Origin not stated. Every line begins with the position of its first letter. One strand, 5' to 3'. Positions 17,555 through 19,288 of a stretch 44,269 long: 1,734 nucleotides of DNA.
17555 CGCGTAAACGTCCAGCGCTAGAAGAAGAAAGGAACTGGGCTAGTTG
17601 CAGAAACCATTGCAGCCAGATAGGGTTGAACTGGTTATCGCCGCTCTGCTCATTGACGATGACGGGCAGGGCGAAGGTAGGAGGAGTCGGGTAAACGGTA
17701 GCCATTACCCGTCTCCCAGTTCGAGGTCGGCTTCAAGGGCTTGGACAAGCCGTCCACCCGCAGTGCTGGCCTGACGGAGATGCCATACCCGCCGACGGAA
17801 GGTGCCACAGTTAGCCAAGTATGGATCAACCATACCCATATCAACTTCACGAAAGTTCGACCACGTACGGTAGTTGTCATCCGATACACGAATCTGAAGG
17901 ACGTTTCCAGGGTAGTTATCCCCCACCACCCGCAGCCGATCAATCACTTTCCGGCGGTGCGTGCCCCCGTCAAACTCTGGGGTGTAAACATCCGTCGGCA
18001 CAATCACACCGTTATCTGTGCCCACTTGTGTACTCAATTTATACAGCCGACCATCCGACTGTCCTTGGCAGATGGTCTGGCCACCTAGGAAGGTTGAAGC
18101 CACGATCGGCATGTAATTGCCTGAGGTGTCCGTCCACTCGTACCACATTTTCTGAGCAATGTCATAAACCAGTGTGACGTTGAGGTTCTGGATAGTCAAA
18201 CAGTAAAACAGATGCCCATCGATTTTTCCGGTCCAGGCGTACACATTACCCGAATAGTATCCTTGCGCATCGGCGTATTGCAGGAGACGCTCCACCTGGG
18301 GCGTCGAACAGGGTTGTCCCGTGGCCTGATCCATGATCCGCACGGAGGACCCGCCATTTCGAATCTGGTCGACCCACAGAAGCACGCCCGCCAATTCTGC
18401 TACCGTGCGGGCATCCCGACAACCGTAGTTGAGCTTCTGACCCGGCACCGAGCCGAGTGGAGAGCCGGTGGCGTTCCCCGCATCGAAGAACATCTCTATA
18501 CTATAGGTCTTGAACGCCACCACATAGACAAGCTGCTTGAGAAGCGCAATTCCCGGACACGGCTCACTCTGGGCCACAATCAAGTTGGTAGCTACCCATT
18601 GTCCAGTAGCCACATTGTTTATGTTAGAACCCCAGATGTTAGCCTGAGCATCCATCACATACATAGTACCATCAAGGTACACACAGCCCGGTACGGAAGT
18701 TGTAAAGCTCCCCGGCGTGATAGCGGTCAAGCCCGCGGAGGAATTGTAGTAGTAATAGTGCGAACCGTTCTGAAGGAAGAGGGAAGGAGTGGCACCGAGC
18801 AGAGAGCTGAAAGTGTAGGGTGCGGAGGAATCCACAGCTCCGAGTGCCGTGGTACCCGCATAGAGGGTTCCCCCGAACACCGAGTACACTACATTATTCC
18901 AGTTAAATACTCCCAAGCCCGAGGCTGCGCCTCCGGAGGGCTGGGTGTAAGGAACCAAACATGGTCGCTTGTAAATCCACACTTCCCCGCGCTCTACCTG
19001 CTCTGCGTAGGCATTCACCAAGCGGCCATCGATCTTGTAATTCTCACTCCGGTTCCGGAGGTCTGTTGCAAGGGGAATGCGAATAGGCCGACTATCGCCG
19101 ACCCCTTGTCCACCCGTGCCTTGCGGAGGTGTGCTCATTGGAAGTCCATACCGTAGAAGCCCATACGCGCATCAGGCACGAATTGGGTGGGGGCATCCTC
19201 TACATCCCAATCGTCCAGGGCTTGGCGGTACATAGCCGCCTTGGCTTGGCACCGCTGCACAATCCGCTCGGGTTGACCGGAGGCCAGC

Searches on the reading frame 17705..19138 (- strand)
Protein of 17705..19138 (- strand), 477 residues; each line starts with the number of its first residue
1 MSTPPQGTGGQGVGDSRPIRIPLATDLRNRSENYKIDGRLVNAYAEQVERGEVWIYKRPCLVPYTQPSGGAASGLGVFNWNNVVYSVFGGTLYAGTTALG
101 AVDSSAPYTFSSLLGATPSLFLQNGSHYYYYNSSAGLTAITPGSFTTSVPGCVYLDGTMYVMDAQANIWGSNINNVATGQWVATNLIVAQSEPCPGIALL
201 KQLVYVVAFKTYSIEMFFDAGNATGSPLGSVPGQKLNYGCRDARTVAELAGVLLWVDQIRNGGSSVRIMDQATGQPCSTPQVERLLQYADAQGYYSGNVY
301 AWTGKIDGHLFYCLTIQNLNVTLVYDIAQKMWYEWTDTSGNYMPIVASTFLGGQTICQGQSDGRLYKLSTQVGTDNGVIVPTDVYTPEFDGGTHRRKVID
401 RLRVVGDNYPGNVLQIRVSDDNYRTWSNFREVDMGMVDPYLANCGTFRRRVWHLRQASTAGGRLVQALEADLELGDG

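Call 42: search_protein_families(library=phrogs, max_evalue=0.00001, proteins=[window:17705-19138:-])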
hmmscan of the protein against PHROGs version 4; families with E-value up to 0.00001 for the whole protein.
window:17705-19138:- (477 aa): 1 family
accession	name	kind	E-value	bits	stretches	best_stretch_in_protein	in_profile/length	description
phrog_578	-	connector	2.4e-39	136.2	1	20-456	5-454/486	head closure Hc3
